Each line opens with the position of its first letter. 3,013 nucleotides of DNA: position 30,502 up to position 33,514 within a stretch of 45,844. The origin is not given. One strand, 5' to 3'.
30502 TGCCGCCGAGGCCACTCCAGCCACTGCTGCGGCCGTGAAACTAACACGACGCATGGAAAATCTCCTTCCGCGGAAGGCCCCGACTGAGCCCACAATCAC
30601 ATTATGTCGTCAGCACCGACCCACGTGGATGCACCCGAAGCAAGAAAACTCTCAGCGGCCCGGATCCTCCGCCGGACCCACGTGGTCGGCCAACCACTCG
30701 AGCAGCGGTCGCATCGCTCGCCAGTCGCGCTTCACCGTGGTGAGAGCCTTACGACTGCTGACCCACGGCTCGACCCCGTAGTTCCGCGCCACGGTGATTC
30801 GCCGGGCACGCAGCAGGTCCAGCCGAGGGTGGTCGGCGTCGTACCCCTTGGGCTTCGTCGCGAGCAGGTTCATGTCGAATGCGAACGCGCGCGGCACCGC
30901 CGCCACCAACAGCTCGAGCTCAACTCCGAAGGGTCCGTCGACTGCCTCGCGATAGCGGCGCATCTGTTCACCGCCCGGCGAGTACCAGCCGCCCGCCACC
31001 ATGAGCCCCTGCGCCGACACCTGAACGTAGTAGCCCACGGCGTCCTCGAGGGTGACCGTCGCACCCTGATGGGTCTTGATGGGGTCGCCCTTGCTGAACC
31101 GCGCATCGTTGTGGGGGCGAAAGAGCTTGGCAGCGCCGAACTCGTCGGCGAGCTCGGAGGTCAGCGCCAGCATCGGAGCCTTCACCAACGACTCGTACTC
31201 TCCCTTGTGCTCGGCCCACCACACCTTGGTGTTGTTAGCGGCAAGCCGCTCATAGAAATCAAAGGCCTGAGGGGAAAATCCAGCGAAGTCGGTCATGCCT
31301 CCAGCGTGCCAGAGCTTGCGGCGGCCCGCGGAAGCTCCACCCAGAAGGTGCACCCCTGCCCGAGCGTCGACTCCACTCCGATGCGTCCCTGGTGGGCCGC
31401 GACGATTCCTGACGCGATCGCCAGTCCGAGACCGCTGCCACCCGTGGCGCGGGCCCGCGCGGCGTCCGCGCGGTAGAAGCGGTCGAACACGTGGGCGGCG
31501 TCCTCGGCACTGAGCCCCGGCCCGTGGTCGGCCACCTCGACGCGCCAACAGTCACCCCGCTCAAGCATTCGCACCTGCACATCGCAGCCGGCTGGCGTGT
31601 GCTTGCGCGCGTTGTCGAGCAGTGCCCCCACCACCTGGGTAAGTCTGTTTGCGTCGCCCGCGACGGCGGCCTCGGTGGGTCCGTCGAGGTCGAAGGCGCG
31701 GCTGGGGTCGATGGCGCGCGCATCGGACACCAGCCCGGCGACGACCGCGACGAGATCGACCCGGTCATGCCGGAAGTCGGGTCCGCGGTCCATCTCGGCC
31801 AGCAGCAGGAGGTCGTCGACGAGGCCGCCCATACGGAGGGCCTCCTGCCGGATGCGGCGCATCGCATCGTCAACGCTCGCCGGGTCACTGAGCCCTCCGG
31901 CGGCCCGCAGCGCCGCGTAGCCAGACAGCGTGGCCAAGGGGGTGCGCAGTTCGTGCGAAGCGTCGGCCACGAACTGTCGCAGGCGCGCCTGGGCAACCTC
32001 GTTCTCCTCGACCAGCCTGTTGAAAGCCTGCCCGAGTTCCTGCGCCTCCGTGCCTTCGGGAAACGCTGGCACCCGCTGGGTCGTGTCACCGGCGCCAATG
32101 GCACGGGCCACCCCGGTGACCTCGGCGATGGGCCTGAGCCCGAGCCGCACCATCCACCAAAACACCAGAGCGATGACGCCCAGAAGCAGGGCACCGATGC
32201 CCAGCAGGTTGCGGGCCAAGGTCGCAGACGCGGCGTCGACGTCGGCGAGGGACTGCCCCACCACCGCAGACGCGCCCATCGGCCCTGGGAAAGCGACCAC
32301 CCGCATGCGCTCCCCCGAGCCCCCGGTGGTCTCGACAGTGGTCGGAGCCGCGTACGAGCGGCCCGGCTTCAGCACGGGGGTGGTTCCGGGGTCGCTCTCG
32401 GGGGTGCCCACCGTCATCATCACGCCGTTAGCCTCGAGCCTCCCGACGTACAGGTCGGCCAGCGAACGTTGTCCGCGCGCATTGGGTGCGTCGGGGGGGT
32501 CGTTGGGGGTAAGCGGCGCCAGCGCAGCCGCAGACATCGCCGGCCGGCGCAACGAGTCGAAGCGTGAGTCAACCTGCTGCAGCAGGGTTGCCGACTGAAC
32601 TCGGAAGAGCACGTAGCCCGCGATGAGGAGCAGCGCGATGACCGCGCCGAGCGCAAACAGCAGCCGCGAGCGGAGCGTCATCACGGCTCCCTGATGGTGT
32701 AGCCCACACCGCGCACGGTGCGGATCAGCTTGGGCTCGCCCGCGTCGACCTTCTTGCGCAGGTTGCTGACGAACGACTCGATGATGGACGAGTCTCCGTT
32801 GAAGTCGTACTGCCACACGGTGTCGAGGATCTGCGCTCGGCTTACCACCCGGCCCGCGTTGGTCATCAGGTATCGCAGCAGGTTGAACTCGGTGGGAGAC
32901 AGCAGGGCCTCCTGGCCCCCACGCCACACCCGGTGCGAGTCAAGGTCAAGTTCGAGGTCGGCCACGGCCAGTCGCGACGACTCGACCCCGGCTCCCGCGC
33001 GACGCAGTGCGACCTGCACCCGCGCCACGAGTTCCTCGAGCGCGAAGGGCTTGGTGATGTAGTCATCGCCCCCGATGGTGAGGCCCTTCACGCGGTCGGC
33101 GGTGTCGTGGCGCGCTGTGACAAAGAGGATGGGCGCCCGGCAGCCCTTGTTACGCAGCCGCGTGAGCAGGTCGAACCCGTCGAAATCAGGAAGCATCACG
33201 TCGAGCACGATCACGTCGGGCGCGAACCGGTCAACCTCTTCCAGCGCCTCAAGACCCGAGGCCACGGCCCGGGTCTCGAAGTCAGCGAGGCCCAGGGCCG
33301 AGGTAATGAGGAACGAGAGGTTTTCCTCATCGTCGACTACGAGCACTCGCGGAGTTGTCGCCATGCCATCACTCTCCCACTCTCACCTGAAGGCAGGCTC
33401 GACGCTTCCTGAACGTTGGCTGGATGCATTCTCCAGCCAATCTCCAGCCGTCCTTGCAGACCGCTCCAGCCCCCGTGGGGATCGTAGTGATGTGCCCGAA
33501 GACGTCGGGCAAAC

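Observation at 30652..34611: Cpx/Zra-like envelope module: RR-HK-DUF2461 operon divergent from a secreted six-module L[TS]xxQ repeat protein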

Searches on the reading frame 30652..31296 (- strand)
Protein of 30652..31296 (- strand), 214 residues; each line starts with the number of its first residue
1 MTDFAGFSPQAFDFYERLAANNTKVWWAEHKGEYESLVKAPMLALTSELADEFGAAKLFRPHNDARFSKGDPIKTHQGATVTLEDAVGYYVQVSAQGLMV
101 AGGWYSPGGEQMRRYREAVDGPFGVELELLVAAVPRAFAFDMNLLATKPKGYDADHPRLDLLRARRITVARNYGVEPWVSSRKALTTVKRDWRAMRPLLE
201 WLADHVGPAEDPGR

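Call 3: search_protein_families(library=pfam, proteins=[window:30652-31296:-], max_evalue=1)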
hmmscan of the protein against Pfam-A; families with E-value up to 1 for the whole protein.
window:30652-31296:- (214 aa): 2 families
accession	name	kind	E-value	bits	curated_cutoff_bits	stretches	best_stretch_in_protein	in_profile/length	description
PF09365.15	DUF2461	-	1.2e-40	140.2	22.8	1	10-201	1-208/208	Conserved hypothetical protein (DUF2461)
PF06755.17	CbtA_toxin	-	0.1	13.1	25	1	63-92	39-68/112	CbtA_toxin of type IV toxin-antitoxin system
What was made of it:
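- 30652..31296 (-): DUF2461 (TIGR02453) gene. Its start overlaps the kinase stop (ATGA). The linkage is specific to this lineage. PF09365 at E 1.2e-40 (call 3).
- Checked: DUF2461, 30652-31296 (-): PF09365, E 1.2e-40 (all call 3).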

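Call 5: search_protein_families(library=ncbifam, proteins=[window:30652-31296:-], max_evalue=1)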
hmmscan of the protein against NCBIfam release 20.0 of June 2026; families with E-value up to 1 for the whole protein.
window:30652-31296:- (214 aa): 1 family
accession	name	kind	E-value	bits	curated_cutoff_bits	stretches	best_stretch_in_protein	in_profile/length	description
TIGR02453.1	TIGR02453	subfamily_domain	2.1e-28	99.5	105.4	1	7-205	1-216/218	TIGR02453 family protein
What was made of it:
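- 30652..31296 (-): TIGR02453 at 99.5 bits, just under its 105.4-bit cut-off (call 5).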

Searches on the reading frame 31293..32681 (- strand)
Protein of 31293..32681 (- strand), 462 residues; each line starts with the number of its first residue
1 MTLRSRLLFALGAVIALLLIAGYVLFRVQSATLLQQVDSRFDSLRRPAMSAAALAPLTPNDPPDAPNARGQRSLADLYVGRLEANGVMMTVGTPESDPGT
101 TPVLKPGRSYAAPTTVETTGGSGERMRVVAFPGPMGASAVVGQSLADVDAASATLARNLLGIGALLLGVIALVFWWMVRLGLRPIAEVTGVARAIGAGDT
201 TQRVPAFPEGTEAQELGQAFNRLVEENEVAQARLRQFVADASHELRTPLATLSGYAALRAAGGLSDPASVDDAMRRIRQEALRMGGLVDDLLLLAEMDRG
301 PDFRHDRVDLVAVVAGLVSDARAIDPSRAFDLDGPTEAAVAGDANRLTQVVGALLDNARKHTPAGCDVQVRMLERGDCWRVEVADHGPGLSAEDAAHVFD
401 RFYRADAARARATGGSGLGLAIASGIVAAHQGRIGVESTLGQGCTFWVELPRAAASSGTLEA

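Call 3: search_protein_families(library=pfam, proteins=[window:31293-32681:-], max_evalue=1)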
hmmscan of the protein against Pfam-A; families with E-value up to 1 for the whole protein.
window:31293-32681:- (462 aa): 5 families
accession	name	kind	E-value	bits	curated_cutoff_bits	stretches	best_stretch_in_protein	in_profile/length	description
PF02518.31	HATPase_c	-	1.1e-27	97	26.4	1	342-453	1-110/111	Histidine kinase-, DNA gyrase B-, and HSP90-like ATPase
PF00512.31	HisKA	-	7.8e-16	58.3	26.9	1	234-300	2-66/66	His Kinase A (phospho-acceptor) domain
PF00672.30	HAMP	-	1.9e-10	41.4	25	1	176-226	1-50/53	HAMP domain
PF13581.12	HATPase_c_2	-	0.036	14.5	27.4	1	354-428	39-110/127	Histidine kinase-like ATPase domain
PF13305.11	TetR_C_33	-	0.061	14.4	26.8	1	213-276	32-98/103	Tetracyclin repressor-like, C-terminal domain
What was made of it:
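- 31293..32681 (-): Sensor histidine kinase. By inspection it has two transmembrane segments flanking an extracytoplasmic loop of about 125 aa with no cysteines, then HAMP, HisKA and HATPase_c. Pfam domains (call 3).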

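Call 5: search_protein_families(library=ncbifam, proteins=[window:31293-32681:-], max_evalue=1)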
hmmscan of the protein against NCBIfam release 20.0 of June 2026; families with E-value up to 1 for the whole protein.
window:31293-32681:- (462 aa): 92 families (the best 25 are shown)
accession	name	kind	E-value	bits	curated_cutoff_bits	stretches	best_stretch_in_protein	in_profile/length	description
TIGR01386.1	cztS_silS_copS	subfamily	7.5e-60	203.2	292.55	1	134-451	141-457/457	heavy metal sensor histidine kinase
TIGR02966.1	phoR_proteo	equivalog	1.6e-55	188.5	334.2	1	230-449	111-332/333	phosphate regulon sensor histidine kinase PhoR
NF033092.0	HK_WalK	equivalog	3.2e-54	184.5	725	2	226-451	364-593/594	cell wall metabolism sensor histidine kinase WalK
NF046044.1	PnpS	equivalog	1.1e-52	179.4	400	1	235-451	171-390/390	two-component system histidine kinase PnpS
NF041735.1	hist_kin_RppB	equivalog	2.1e-51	175.1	400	2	233-451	215-438/438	two-component system sensor histidine kinase RppB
NF040691.1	MtrAB_MtrB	equivalog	2.5e-50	171.9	450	1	144-455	175-495/507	MtrAB system histidine kinase MtrB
NF012163.2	BaeS_SmeS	equivalog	4.8e-50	170.8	500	1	156-450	163-456/457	sensor histidine kinase efflux regulator BaeS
NF007837.0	PRK10549.1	equivalog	1.3e-48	165.9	603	1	164-454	171-460/466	envelope stress sensor histidine kinase BaeS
NF007898.0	PRK10604.1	equivalog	3.9e-42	144.9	478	1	172-454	152-425/433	two-component system sensor histidine kinase RstB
NF008235.0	PRK11006.1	equivalog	4.2e-41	141.2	390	1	231-452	201-423/431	phosphate regulon sensor histidine kinase PhoR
NF007345.0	PRK09835.1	subfamily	8.3e-39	133.4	423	1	155-453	183-481/482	Cu(+)/Ag(+) sensor histidine kinase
NF008312.0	PRK11100.1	equivalog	5.6e-37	127.7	356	1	150-453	175-475/477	two-component system sensor histidine kinase CreC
NF007007.0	PRK09470.1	equivalog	2.2e-36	125.7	486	1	169-451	180-458/463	envelope stress sensor histidine kinase CpxA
NF041880.1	EPS_EpsF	equivalog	7.7e-36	123.6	900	1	224-451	264-492/492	response regulator EpsF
NF033093.1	HK_VicK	exception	6.8e-35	120.6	680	1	226-452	201-435/448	cell wall metabolism sensor histidine kinase VicK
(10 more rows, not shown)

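Call 45: search_solved_structures(query=window:31293-32681:-, max_evalue=1e-20)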
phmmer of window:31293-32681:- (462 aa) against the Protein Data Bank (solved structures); distinct sequences matched with E-value up to 1e-20: 16.
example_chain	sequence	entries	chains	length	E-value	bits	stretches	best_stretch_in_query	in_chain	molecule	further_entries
4u7n_A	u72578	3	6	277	6.7e-35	124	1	220-452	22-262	Histidine protein kinase sensor protein | Histidine kinase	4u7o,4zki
5c93_A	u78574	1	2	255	1.8e-34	122.6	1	233-452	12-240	Histidine kinase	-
6paj_A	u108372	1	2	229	3e-31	112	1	235-452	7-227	Sensor protein SrrB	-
4i5s_A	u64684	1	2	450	1.8e-29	106.1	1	226-452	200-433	Putative histidine kinase CovS; VicK-like protein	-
4jas_A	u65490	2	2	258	5.2e-25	91.4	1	235-456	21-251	Histidine kinase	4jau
7z8n_A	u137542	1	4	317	7.8e-25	90.9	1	231-451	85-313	Histidine kinase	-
4q20_A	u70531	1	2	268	1.9e-23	86.3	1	230-453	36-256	Sensor protein DivL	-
2c2a_A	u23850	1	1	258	1.9e-23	86.3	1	235-456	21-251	SENSOR HISTIDINE KINASE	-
3dge_A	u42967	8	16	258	1.9e-23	86.3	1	235-456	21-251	Sensor protein | Histidine kinase | Sensor histidine kinase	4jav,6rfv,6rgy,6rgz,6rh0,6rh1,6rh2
5uht_A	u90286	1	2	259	1.9e-23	86.3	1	235-456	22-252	Sensor histidine kinase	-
6azr_A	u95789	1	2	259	9.5e-23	84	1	235-456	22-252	Sensor histidine kinase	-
7zp0_A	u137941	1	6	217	1.5e-22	83.3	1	238-451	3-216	Sensor protein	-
4biu_A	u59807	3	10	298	2.1e-22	82.8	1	184-449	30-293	SENSOR PROTEIN CPXA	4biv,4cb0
4biw_A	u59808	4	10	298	2.9e-22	82.4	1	184-449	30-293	SENSOR PROTEIN CPXA | Sensor histidine kinase CpxA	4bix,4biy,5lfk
6rh7_A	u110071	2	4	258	4.7e-22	81.7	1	235-456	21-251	Sensor histidine kinase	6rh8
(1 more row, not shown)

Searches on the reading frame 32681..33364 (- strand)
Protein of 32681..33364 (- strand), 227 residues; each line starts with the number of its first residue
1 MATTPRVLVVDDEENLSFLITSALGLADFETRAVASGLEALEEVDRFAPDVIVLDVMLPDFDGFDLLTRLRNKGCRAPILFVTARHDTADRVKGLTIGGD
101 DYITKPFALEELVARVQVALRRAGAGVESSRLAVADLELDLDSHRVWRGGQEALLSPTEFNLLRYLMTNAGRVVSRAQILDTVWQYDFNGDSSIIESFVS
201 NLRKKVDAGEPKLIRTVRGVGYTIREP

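Call 3: search_protein_families(library=pfam, proteins=[window:32681-33364:-], max_evalue=1)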
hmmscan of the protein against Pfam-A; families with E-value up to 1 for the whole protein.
window:32681-33364:- (227 aa): 3 families
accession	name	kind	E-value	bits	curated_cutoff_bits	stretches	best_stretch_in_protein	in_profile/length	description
PF00072.30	Response_reg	-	3.1e-28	98.6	30.2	1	7-117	1-111/111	Response regulator receiver domain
PF00486.34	Trans_reg_C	-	3.5e-26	91.5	26.2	1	150-223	1-76/77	Transcriptional regulatory protein, C terminal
PF08938.16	HBS1_N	-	0.29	12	26.4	1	168-194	39-65/78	HBS1 N-terminus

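Call 5: search_protein_families(library=ncbifam, proteins=[window:32681-33364:-], max_evalue=1)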
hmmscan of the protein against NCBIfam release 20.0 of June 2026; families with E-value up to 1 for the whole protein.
window:32681-33364:- (227 aa): 108 families (the best 25 are shown)
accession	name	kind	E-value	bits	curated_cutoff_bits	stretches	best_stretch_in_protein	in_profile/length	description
TIGR02154.1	PhoB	equivalog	9.6e-61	205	296.2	1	4-224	2-225/226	phosphate regulon transcriptional regulator PhoB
NF040689.1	MtrAB_MtrA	equivalog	3e-60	203.3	300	1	7-223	1-217/219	MtrAB system response regulator MtrA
TIGR01387.1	cztR_silR_copR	subfamily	5.9e-57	192.8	279.2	1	7-223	1-217/218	heavy metal response regulator transcription factor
NF045944.1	ResRegRpaBCyano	equivalog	5e-54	183.1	330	1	8-225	1-228/229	response regulator transcription factor RpaB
NF041733.1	resp_reg_CseB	equivalog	3.6e-52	177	350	1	6-225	2-227/228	two-component system response regulator CseB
NF008296.0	PRK11083.1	equivalog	2e-51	174.6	273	1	4-225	3-226/228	two-component system response regulator CreB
NF045914.1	RespRegNblR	equivalog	7.8e-51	172.9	300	1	3-226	5-227/228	response regulator transcription factor NblR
NF033117.2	vanR_ACDEGLN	exception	2.5e-50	171.1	350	1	7-224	1-225/226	VanR-ABDEGLN family response regulator transcription factor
NF007346.1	PRK09836.1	equivalog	1.3e-49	169.1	420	1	6-225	2-222/227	copper/silver response regulator transcription factor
NF040534.1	resp_reg_YycF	equivalog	1.4e-49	168.4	340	1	6-226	2-229/231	response regulator YycF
NF007928.2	PRK10643.1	equivalog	8.6e-48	162.8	330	1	6-223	2-215/216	two-component system response regulator PmrA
NF053854.1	RespRegPhoBBctds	equivalog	1e-46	159.1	270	1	7-224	1-224/225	two-component system response regulator PhoB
NF045991.1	RespRegCtrARhodob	equivalog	1.9e-45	155.4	350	1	6-227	2-224/224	response regulator transcription factor CtrA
NF041734.1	resp_reg_RppA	equivalog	5.9e-45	153.4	250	1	6-224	2-227/229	two-component system response regulator RppA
NF007982.1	PRK10710.1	equivalog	3.5e-44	151.1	380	1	3-223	6-226/235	envelope stress response regulator BaeR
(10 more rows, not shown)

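Call 44: search_solved_structures(query=window:32681-33364:-, max_evalue=1e-30)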
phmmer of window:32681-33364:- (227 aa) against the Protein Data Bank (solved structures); distinct sequences matched with E-value up to 1e-30: 17.
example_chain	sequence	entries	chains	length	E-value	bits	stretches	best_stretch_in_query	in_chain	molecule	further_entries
9ji3_J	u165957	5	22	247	4.7e-77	261.7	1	5-227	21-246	DNA-binding response regulator | Possible two component system response transcriptional positive regulator PhoP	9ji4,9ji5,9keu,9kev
3r0j_A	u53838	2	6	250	4.9e-77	261.6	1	5-227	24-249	POSSIBLE TWO COMPONENT SYSTEM RESPONSE TRANSCRIPTIONAL POSITIVE REGULATOR PHOP | Response regulator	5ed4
9ket_J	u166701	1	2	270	1.7e-72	246.8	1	47-227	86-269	Possible two component system response transcriptional positive regulator PhoP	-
1ys6_A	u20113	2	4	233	3.8e-50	173.8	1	3-225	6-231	Transcriptional regulatory protein prrA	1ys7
1kgs_A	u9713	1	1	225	1.7e-49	171.6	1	5-226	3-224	DNA BINDING RESPONSE REGULATOR D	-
2oqr_A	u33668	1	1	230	3e-46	161.1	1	5-224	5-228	Sensory transduction protein regX3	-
2gwr_A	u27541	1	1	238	3.2e-45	157.7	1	5-224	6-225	DNA-binding response regulator mtrA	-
4kfc_A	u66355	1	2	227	5e-36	127.6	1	6-223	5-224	KDP operon transcriptional regulatory protein KdpE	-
4kny_A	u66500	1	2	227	9.4e-36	126.7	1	6-223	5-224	KDP operon transcriptional regulatory protein KdpE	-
2pmu_A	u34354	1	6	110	1.1e-35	126.5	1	130-227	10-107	response regulator PHOP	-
6lgq_D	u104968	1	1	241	1.1e-35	126.5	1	6-223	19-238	DNA-binding response regulator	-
9dvt_R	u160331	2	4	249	1.2e-35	126.4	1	4-225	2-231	DNA-binding dual master transcriptional regulator RpaA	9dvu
2rv8_A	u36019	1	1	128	1.3e-35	126.2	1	129-227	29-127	DNA-binding response regulator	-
4b09_A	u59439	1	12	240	1.5e-35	126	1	3-223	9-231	TRANSCRIPTIONAL REGULATORY PROTEIN BAER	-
3q9s_A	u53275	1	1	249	1.6e-35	126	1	5-220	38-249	DNA-binding response regulator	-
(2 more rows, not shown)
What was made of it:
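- On M. tuberculosis PhoP-type response regulator: PhoP scores 261.7 bits, against PrrA at 173.8, RegX3 at 161.1 and MtrA at 157.7 (call 44).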

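Call 47: search_solved_structures(query=window:32681-33364:-, max_evalue=1e-70, show_alignments=1)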
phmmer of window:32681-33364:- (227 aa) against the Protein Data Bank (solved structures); distinct sequences matched with E-value up to 1e-70: 3.
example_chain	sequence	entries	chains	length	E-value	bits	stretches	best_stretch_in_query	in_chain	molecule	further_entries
9ji3_J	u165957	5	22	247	4.7e-77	261.7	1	5-227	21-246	DNA-binding response regulator | Possible two component system response transcriptional positive regulator PhoP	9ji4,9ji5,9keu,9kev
3r0j_A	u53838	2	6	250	4.9e-77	261.6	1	5-227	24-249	POSSIBLE TWO COMPONENT SYSTEM RESPONSE TRANSCRIPTIONAL POSITIVE REGULATOR PHOP | Response regulator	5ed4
9ket_J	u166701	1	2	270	1.7e-72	246.8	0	47-227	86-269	Possible two component system response transcriptional positive regulator PhoP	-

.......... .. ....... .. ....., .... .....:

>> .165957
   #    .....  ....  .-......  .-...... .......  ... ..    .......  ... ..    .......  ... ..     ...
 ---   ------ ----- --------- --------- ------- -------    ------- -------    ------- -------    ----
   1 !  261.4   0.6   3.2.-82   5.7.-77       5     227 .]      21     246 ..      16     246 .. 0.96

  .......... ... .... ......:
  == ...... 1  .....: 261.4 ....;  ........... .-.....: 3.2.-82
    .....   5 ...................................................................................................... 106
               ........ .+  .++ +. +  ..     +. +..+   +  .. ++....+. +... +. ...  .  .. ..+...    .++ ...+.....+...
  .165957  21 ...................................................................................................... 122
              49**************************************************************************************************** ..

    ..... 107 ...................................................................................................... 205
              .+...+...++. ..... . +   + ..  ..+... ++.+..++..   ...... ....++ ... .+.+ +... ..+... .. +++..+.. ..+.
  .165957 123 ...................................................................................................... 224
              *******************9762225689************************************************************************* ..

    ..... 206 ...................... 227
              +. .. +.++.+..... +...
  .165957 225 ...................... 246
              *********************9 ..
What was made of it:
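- The wing residues T, R and G, and E215 and S216 of the helix, are conserved here (call 47).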
